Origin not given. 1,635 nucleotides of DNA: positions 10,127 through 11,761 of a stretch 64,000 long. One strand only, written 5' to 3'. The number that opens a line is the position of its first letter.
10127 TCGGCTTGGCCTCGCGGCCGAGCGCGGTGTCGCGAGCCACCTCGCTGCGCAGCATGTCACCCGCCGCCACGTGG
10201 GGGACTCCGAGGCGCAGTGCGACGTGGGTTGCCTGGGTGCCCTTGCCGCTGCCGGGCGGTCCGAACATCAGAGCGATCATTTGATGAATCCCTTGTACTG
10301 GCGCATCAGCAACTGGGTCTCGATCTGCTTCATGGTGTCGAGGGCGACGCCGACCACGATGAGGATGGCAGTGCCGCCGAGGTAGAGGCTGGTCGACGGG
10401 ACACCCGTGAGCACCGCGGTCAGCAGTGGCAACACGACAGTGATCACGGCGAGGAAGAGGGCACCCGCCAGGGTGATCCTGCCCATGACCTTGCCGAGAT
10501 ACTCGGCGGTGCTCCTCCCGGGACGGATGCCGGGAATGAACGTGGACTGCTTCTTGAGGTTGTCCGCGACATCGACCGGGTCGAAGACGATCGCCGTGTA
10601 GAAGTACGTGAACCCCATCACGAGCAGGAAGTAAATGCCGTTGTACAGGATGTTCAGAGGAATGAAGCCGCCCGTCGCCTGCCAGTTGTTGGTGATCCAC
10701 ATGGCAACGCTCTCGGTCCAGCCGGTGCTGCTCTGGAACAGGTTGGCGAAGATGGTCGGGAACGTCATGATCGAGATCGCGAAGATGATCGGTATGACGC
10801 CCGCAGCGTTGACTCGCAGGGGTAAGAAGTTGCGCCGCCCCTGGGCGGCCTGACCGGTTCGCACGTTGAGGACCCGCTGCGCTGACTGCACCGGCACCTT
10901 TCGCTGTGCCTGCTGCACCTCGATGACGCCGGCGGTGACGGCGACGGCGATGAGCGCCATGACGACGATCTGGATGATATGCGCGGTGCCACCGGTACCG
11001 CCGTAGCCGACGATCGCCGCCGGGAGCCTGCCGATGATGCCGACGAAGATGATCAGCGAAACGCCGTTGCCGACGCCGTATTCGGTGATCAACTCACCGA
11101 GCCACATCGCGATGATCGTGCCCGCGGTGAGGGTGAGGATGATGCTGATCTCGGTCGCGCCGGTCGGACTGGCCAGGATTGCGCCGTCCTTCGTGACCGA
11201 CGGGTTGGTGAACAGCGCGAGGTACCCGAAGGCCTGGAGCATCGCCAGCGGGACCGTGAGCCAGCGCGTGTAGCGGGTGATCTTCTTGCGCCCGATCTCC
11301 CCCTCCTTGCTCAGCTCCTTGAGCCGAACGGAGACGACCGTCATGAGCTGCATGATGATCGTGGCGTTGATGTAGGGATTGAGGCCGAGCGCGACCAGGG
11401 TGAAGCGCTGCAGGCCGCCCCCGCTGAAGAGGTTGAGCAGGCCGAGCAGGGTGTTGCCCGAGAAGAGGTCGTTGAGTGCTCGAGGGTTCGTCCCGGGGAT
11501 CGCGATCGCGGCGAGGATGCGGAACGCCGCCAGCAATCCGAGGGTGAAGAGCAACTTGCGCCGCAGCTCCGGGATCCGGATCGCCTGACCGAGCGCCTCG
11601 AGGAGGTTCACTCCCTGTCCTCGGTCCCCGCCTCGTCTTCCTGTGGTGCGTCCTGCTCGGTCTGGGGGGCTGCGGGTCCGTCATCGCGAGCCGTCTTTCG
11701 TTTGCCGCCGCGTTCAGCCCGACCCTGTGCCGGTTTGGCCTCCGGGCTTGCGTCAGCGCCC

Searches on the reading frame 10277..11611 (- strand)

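Call 84: search_protein_families(library=pfam, proteins=[window:10277-11611:-], max_evalue=0.001)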
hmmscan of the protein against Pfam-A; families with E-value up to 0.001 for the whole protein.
window:10277-11611:- (444 aa): 1 family
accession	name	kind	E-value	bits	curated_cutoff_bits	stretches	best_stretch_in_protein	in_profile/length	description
PF00344.25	SecY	-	3.3e-101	339.1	32.2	1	71-427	1-306/306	SecY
